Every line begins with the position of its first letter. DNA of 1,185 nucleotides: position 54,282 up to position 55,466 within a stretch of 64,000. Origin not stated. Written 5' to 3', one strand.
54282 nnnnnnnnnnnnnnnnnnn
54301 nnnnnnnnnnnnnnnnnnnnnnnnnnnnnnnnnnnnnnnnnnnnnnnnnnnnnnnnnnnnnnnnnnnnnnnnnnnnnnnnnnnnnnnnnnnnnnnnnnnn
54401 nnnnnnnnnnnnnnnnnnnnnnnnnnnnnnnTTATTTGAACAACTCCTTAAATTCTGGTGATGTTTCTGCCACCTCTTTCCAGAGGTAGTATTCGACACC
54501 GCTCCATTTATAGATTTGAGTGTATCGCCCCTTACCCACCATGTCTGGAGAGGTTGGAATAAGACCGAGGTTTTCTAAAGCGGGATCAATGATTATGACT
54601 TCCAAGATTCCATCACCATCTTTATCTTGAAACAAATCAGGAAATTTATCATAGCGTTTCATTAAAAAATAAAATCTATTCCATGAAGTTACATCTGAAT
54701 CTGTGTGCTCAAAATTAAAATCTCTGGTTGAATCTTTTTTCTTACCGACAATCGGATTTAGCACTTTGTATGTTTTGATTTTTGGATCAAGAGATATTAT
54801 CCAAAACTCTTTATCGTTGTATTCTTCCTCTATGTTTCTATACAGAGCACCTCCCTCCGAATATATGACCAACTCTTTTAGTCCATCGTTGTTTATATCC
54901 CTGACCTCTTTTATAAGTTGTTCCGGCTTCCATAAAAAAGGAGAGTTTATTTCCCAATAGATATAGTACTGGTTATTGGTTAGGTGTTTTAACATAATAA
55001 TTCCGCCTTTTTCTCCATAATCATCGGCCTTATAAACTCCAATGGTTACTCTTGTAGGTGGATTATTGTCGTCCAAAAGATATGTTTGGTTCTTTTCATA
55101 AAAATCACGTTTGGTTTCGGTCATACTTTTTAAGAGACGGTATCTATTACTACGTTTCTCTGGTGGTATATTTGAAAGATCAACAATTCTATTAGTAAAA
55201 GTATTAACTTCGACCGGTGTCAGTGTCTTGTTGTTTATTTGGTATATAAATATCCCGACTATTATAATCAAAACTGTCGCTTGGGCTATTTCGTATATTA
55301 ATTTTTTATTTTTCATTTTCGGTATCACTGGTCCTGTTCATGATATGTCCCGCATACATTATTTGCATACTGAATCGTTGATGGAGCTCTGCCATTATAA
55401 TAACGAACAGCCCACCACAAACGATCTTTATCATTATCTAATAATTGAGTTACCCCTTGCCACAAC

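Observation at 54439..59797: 57-nt near-identical 3' coding tail shared only by the three FG-GAP paralogs that follow a C-terminal cassette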

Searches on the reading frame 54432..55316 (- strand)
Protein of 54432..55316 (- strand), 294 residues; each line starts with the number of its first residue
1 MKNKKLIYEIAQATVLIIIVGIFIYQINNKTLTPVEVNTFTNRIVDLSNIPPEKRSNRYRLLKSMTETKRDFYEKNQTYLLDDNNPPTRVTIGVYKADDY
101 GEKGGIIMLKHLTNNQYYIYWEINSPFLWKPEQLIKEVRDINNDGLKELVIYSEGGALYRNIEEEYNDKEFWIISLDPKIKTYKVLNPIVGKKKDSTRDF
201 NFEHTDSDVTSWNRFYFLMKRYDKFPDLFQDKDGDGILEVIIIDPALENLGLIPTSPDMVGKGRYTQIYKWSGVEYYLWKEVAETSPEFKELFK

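Call 8: search_protein_families(library=pfam, proteins=[window:54432-55316:-], max_evalue=0.1)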
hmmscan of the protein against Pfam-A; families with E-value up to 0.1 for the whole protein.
window:54432-55316:- (294 aa): 0 families

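Call 32: find_homologous_proteins(query=A1, max_evalue=0.00001)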
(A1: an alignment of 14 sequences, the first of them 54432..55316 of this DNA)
Query A1 (14 sequences) (294 aa, profile of the alignment): 29 proteins with E <= 0.00001 among 3905 candidates.
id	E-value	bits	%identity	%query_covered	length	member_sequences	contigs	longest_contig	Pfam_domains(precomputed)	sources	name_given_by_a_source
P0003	2.0e-86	308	29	66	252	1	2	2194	-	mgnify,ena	mgnify:CR=1 FL=1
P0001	9.3e-85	302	31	74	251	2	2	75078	PF13517.13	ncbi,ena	-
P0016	9.1e-76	273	32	67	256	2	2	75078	PF13517.13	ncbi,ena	-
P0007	2.4e-68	248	24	62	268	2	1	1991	PF13517.13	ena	-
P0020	1.1e-66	243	47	19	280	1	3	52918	-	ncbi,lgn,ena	ncbi:MAG: hypothetical protein AAB415_01525 [Patescibacteria group bacterium]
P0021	5.2e-62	228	75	85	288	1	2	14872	-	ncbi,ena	ncbi:MAG: hypothetical protein AAB415_02210 [Patescibacteria group bacterium]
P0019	2.2e-56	209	100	91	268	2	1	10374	-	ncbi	ncbi:MAG: hypothetical protein AAB505_01710, partial [Patescibacteria group bacterium]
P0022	8.5e-56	207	43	17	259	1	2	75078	-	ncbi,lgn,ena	-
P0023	1.1e-49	187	23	91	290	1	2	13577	-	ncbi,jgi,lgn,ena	-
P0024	2.2e-48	183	53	6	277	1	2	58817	-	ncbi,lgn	ncbi:MAG: hypothetical protein ABI430_02935 [Candidatus Taylorbacteria bacterium]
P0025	3.0e-48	183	25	84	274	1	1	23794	-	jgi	jgi:hypothetical protein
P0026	3.0e-47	179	35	17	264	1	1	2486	PF13517.13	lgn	-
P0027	5.0e-45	172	47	17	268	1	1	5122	-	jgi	jgi:hypothetical protein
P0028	3.7e-44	169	22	61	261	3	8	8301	-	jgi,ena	-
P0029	2.5e-43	166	32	29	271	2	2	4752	-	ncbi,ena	-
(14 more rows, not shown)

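Call 34: find_encoding_contigs(protein=P0020, flank=10000, max_places=4)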
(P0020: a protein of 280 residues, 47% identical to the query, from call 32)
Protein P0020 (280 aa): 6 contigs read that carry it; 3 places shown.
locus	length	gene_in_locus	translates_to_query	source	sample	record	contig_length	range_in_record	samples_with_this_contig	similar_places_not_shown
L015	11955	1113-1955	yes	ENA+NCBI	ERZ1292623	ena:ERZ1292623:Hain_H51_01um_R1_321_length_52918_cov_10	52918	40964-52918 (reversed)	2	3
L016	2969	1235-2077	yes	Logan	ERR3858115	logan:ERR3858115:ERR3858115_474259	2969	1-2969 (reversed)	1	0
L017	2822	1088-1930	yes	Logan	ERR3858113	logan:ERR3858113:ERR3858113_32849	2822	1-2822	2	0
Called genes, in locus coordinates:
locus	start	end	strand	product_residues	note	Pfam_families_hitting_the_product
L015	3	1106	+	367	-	PF01464:SLT (faint)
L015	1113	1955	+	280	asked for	-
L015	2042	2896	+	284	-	-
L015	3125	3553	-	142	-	-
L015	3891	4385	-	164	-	-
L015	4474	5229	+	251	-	PF02616:SMC_ScpA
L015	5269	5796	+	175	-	PF04079:SMC_ScpB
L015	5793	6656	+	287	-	PF00768:Peptidase_S11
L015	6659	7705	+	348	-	PF00953:Glycos_transf_4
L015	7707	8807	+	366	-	PF01098:FTSW_RODA_SPOVE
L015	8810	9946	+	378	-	PF03033:Glyco_transf_28, PF04101:Glyco_tran_28_C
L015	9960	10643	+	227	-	PF13177:DNA_pol3_delta2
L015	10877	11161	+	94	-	PF05016:ParE_toxin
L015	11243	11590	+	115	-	-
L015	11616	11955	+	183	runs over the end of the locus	PF01765:RRF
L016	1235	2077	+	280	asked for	-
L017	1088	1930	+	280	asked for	-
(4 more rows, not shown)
